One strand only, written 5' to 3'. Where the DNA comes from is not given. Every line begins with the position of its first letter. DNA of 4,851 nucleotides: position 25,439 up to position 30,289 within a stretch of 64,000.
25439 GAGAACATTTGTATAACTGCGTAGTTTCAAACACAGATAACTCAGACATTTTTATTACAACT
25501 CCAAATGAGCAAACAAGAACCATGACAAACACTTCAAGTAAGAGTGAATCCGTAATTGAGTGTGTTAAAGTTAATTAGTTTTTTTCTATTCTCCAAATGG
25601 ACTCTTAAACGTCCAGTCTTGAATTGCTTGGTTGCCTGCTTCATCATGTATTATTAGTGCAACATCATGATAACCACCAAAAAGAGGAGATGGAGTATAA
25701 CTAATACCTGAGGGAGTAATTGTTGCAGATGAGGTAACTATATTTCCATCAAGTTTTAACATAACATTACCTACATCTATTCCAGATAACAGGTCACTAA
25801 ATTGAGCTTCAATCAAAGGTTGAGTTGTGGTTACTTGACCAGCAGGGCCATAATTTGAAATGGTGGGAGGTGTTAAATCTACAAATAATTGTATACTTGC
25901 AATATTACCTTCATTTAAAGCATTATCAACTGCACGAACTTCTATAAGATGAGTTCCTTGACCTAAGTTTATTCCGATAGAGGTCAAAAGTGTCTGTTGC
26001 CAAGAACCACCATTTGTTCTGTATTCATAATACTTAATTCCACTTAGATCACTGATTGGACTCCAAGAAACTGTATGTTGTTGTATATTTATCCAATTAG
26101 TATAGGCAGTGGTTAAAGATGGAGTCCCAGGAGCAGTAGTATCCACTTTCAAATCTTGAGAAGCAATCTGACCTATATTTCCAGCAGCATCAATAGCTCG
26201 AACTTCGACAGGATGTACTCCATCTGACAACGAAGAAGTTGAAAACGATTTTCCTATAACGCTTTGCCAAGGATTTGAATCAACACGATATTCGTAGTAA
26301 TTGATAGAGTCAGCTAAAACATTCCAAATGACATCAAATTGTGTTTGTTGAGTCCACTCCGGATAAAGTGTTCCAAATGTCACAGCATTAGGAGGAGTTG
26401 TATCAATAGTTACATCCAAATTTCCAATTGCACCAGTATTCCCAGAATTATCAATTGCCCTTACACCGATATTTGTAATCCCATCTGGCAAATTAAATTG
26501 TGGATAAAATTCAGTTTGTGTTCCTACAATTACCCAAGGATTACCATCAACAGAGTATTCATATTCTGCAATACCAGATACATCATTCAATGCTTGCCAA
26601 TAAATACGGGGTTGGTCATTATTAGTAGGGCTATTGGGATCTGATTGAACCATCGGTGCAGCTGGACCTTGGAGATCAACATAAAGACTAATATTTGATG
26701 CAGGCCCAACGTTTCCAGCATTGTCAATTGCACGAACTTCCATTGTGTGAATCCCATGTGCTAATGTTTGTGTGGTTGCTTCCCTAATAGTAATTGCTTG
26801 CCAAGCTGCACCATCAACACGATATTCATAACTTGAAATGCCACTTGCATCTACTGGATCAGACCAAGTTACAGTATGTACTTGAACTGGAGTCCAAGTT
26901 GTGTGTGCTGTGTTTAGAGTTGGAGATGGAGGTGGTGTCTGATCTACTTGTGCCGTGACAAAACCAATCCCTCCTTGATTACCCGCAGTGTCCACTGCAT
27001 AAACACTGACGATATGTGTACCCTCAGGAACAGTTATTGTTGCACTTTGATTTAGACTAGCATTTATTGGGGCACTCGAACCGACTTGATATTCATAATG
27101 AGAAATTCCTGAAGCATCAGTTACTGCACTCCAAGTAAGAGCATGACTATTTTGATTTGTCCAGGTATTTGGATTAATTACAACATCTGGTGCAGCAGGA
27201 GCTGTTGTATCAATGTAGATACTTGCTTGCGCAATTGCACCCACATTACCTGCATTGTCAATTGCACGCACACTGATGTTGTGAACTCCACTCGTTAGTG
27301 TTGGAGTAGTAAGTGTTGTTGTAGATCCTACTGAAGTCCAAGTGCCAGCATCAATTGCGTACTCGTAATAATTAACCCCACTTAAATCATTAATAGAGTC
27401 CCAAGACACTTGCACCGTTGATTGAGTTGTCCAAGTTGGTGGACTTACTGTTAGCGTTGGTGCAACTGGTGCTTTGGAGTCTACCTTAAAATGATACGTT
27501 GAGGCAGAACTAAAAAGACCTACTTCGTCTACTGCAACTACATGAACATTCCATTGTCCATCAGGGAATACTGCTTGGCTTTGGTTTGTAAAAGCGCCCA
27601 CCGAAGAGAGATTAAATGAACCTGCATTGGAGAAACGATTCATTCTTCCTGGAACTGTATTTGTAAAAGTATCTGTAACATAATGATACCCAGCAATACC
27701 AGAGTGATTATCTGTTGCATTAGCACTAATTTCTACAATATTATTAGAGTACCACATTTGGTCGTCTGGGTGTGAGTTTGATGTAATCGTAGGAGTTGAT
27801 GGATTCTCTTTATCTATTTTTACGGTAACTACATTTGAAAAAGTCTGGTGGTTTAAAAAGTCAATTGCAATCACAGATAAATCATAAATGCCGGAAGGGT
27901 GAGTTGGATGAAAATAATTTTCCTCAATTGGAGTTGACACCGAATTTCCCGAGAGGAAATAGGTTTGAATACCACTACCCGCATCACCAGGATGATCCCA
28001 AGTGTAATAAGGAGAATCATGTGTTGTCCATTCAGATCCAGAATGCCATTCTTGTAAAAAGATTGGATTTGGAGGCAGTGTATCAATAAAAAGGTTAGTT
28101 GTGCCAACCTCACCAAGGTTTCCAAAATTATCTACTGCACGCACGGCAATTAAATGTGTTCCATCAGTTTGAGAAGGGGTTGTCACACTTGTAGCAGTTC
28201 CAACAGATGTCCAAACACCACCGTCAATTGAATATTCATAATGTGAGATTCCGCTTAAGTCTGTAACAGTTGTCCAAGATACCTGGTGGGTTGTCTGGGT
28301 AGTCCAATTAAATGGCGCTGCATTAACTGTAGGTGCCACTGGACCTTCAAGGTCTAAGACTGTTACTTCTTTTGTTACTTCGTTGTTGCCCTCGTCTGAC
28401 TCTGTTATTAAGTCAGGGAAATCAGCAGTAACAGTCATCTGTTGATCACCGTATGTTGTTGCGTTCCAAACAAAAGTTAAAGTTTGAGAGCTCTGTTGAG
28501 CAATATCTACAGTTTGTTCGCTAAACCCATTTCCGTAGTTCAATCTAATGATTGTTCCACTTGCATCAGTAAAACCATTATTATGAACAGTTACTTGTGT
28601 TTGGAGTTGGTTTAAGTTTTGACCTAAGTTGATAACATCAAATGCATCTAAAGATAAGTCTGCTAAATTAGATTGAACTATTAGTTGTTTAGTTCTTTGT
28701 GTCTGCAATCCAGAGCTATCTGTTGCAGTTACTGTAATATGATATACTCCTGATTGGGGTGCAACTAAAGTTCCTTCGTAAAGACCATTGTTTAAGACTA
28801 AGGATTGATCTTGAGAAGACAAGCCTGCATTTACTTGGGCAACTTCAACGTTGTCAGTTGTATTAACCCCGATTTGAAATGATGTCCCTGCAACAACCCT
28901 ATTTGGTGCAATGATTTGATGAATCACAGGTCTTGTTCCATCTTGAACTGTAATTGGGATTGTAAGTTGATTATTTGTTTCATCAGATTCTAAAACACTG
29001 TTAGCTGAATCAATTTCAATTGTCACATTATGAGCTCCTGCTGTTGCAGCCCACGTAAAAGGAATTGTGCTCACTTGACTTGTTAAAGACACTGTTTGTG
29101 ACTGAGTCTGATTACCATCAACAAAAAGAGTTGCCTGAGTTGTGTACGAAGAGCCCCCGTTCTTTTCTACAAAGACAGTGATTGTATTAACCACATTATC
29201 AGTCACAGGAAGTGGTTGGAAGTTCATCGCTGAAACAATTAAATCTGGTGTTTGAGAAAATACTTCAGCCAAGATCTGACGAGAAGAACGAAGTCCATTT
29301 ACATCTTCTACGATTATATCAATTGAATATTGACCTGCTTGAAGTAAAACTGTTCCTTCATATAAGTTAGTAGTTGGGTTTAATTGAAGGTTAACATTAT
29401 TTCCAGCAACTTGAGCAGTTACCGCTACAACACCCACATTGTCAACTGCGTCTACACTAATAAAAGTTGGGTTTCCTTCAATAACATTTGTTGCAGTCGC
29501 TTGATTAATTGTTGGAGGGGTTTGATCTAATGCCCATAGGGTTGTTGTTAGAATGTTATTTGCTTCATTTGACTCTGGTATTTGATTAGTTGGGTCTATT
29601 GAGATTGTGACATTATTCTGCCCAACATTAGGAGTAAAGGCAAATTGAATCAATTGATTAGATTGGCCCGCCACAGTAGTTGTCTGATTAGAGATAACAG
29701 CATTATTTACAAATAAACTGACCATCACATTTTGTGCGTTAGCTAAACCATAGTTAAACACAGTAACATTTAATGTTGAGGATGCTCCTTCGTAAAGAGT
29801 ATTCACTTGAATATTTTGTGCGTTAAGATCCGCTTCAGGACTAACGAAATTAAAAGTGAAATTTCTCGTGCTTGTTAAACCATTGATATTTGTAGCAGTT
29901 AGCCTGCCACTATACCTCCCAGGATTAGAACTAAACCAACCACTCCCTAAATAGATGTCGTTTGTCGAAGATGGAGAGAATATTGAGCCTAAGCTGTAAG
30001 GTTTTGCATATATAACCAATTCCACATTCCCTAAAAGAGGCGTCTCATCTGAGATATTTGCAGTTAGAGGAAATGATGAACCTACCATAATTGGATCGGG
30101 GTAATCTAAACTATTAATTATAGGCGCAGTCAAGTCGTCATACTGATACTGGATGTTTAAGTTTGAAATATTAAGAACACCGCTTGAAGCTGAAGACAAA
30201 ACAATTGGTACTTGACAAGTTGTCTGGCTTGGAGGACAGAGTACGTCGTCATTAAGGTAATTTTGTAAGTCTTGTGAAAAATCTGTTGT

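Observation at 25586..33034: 2482-aa secreted protein with ~9-10 FN3-like repeats, alternating CARDB/Ig repeats and a 300-aa Gly/Asn-rich segment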

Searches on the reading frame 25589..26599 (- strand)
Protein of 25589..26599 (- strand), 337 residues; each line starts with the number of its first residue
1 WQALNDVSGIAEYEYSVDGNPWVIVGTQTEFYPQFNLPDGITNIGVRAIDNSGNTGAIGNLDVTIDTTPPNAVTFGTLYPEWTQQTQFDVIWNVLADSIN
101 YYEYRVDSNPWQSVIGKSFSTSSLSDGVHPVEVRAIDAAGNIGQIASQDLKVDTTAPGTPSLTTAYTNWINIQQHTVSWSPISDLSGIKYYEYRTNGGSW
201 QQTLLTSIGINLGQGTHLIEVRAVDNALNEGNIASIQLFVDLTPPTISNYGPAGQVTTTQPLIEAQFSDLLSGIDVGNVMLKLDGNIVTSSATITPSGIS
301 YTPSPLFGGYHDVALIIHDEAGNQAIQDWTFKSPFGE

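Call 9: search_protein_families(library=pfam, proteins=[window:25589-26599:-], max_evalue=1)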
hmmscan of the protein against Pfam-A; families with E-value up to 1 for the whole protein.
window:25589-26599:- (337 aa): 6 families
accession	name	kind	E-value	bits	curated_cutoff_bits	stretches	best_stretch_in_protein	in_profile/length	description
PF19077.6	Big_13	-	6e-18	65.6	27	4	118-154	65-102/102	Bacterial Ig-like domain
PF13754.12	Big_3_4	-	9.2e-06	26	27.3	1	194-274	18-95/106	Domain of unknown function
PF12245.14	Big_3_2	-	0.00041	21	23.3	0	122-153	91-121/122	Bacterial Ig-like domain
PF02494.22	HYR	-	0.001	19.8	21.7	0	33-65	50-81/81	HYR domain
PF24893.1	DUF7743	-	0.0013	18.8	27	0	129-164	74-109/120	Domain of unknown function (DUF7743)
PF24421.1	Ig_J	-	0.005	17.4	29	0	117-152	66-101/104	Tip attachment protein J, Ig-like domain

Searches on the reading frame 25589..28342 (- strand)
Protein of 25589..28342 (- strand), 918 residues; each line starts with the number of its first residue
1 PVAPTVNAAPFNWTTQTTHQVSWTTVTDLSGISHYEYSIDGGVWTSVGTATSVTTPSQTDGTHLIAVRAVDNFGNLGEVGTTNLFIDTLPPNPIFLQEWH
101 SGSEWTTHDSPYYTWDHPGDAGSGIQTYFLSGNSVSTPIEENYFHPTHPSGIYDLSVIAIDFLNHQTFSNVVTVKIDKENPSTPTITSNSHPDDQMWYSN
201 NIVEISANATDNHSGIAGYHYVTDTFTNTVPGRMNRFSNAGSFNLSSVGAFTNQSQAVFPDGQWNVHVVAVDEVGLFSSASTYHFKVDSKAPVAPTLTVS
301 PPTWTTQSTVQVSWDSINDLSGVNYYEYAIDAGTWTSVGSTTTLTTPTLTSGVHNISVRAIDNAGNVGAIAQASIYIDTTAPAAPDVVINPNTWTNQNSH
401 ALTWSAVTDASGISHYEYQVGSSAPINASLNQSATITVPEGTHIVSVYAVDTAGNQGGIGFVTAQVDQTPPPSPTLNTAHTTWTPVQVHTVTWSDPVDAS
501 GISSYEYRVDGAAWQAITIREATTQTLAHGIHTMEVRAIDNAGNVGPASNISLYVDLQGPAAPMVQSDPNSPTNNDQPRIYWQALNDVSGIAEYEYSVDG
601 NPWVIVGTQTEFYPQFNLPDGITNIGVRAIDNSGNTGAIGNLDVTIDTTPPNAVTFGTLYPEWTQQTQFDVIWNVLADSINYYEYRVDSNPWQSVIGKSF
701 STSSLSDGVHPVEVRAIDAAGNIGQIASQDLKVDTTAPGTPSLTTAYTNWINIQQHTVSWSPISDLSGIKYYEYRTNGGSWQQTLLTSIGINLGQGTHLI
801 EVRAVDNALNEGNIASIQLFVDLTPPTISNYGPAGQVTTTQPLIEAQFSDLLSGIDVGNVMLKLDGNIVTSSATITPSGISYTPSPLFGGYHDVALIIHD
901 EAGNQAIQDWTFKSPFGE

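Call 20: search_solved_structures(query=window:25589-28342:-, max_evalue=0.01)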
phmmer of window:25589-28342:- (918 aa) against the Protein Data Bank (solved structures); distinct sequences matched with E-value up to 0.01: 0.

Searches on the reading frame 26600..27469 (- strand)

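Call 9: search_protein_families(library=pfam, proteins=[window:26600-27469:-], max_evalue=1)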
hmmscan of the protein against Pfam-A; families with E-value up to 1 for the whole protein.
window:26600-27469:- (290 aa): 12 families
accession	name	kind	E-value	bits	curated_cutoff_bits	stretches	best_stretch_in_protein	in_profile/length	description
PF19077.6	Big_13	-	3.8e-11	43.8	27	3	48-88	61-102/102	Bacterial Ig-like domain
PF13754.12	Big_3_4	-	3.7e-06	27.3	27.3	2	147-169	28-53/106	Domain of unknown function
PF24421.1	Ig_J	-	0.00043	20.8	29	1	16-86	25-101/104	Tip attachment protein J, Ig-like domain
PF12245.14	Big_3_2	-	0.00057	20.5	23.3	0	56-87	90-121/122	Bacterial Ig-like domain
PF24893.1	DUF7743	-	0.0012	19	27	0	60-96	71-107/120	Domain of unknown function (DUF7743)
PF18565.7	Glyco_hydro2_C5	-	0.0037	17.6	32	0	238-272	15-49/103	Glycoside hydrolase family 2 C-terminal domain 5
PF09136.16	Glucodextran_B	-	0.0042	17.4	27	1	130-165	37-72/83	Glucodextranase, domain B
PF07495.19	Y_Y_Y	-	0.0058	16.9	26.6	0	34-78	9-55/65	Y_Y_Y domain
PF21223.3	TPPII_Ig-like-1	-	0.043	14.6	27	0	233-251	84-102/117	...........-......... II, first Ig-like domain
PF17957.7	Big_7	-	0.063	14.4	24.1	0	14-67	15-70/70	Bacterial Ig domain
PF13750.12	Big_3_3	-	0.086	12.9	27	0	146-181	11-47/157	Bacterial Ig-like domain (group 3)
PF02494.22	HYR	-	0.43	11.4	21.7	0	146-166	53-73/81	HYR domain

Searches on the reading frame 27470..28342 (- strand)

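Call 9: search_protein_families(library=pfam, proteins=[window:27470-28342:-], max_evalue=1)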
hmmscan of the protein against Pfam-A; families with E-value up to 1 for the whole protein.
window:27470-28342:- (291 aa): 4 families
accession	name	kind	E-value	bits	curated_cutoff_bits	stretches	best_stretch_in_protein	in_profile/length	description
PF19077.6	Big_13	-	2.4e-06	28.4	27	2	239-288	52-101/102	Bacterial Ig-like domain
PF17957.7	Big_7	-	0.027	15.5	24.1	0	185-220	2-36/70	Bacterial Ig domain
PF24155.1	DUF7406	-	0.07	13.5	28.4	0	251-280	17-46/52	Domain of unknown function (DUF7406)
PF13754.12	Big_3_4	-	0.084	13.2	27.3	0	48-82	21-55/106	Domain of unknown function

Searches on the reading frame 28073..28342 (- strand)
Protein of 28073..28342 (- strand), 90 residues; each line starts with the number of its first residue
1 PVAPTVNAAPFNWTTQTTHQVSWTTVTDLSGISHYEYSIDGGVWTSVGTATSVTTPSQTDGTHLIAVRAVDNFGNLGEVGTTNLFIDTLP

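Call 23: search_solved_structures(query=A1, max_evalue=1)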
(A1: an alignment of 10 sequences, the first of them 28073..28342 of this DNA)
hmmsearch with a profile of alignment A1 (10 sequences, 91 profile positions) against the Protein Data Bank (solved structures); distinct sequences matched with E-value up to 1: 21.
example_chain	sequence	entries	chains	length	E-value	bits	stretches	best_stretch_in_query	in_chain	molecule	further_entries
2yn3_A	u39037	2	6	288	2.5e-08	37.2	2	56-89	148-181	PUTATIVE INNER MEMBRANE PROTEIN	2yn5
8pn5_A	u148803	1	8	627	3.6e-05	27.1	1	13-88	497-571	DUF3472 domain-containing protein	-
8pmu_A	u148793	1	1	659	3.8e-05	27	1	13-88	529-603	DUF3472 domain-containing protein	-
8pn3_A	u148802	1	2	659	3.8e-05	27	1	13-88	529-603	DUF3472 domain-containing protein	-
9x9r_A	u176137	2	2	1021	5.7e-05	26.4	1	19-91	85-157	Chitodextrinase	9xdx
6bt9_A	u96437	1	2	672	0.00012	25.4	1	11-89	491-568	Chitinase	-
1k85_A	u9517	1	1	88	0.00017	24.9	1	4-82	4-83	CHITINASE A1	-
7uwu_A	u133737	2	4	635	0.0031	20.9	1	27-82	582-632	Starch Adherence System protein 6 (Sas6)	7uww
7uwv_A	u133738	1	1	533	0.0033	20.8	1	27-82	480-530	CBM74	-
9kvu_A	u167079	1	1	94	0.052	16.9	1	18-86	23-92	bacterial immunoglobulin domain B1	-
3pe9_A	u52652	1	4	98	0.24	14.8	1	16-87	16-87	Fibronectin(III)-like module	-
2w1n_A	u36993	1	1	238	0.32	14.4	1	10-81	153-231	O-GLCNACASE NAGJ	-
4zmh_A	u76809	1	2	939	0.48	13.9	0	45-74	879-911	Uncharacterized protein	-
2doc_A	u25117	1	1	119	0.49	13.8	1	15-74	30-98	Neural cell adhesion molecule 2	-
3aro_A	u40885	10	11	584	0.55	13.7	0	18-76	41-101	Chitinase A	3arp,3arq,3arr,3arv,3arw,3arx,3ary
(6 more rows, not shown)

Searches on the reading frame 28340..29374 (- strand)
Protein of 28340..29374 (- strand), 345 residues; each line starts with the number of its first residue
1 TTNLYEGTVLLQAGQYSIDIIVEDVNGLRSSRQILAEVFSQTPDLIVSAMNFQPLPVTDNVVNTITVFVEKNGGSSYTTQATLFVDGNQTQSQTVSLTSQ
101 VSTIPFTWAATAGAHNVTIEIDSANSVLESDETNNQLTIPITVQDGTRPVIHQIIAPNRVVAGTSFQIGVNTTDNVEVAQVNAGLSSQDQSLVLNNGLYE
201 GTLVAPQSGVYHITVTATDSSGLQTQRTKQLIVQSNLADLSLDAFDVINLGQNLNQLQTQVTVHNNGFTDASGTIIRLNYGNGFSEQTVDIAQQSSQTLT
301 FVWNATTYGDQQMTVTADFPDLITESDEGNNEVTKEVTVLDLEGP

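Call 9: search_protein_families(library=pfam, proteins=[window:28340-29374:-], max_evalue=1)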
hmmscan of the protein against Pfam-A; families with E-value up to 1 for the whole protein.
window:28340-29374:- (345 aa): 10 families
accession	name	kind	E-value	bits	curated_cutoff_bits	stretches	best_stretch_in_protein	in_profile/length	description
PF07705.17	CARDB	-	6.1e-22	78.2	22.7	2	42-138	1-100/101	CARDB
PF15418.12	DUF4625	-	2.1e-05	25.2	27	1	207-231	104-128/131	Domain of unknown function (DUF4625)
PF18911.6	PKD_4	-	0.0053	17.2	27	1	149-229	4-81/85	PKD domain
PF22352.2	K319L-like_PKD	-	0.0095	16.4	27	1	199-232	50-83/84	K319L-like, PKD domain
PF05345.18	He_PIG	-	0.035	15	24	1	196-233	58-95/96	Putative Ig domain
PF07691.17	PA14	-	0.047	13.9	24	1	199-222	50-73/147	PA14 domain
PF00801.26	PKD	-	0.063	13.7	23.5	1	201-229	49-77/80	PKD domain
PF17957.7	Big_7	-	0.13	13.4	24.1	1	158-215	11-70/70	Bacterial Ig domain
PF16403.11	Bact_surface_Ig-like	-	0.13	12.7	27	1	205-233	43-71/71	Bacterial surface protein, Ig-like domain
PF18981.6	InlK_D3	-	0.52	10.9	25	0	207-227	48-68/75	Internalin K domain (D3/D4)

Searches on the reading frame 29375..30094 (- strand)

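Call 9: search_protein_families(library=pfam, proteins=[window:29375-30094:-], max_evalue=1)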
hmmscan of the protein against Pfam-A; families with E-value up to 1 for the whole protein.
window:29375-30094:- (240 aa): 2 families
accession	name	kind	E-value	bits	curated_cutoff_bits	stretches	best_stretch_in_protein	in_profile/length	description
PF07705.17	CARDB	-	9.6e-12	45.5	22.7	1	88-183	2-100/101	CARDB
PF23316.1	Ig_DLEC1_6th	-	0.27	11.8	27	0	86-121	1-36/105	DLEC1 sixth Ig-like domain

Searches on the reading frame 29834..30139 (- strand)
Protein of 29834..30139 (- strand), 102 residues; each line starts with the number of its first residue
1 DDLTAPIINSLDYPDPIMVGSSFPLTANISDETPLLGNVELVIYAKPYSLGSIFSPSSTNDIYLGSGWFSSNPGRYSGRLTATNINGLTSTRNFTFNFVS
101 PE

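Call 120: search_solved_structures(query=A8, max_evalue=1)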
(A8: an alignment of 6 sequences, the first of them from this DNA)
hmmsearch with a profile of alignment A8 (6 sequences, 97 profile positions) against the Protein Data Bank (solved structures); distinct sequences matched with E-value up to 1: 17.
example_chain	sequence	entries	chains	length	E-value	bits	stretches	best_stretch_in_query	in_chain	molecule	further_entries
4m03_A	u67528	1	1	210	0.00011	25.4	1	1-95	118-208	Serine-rich adhesin for platelets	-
9kvu_A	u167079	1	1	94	0.003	20.9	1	17-94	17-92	bacterial immunoglobulin domain B1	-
6nz0_Z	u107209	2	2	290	0.0054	20.1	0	67-95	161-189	Dyslexia-associated protein KIAA0319-like protein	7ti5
5dzx_A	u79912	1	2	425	0.037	17.4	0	61-95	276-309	Protocadherin beta 6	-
5dzy_A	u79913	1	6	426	0.041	17.2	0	61-95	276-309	Pcdhb8 protein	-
1ncj_A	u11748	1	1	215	0.056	16.8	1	57-82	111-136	PROTEIN (N-CADHERIN)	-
4nuq_A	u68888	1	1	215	0.062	16.7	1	56-82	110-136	Cadherin-2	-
2qvi_A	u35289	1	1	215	0.062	16.7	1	56-82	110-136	Cadherin-2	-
4nup_A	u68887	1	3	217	0.063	16.6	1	56-82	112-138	N-CADHERIN EC1-2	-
4num_A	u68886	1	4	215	0.071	16.5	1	57-82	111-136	Cadherin-2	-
3q2w_A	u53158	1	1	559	0.083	16.3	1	56-82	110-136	Cadherin-2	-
2c26_A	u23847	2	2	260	0.11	15.9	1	66-96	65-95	ENDOGLUCANASE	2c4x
2yrl_A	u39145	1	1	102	0.18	15.2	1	68-96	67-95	KIAA1837 protein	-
6efi_A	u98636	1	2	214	0.21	15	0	3-39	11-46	KxYKxGKxW signal domain protein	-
6vs7_A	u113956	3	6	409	0.34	14.3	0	70-94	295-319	Adhesin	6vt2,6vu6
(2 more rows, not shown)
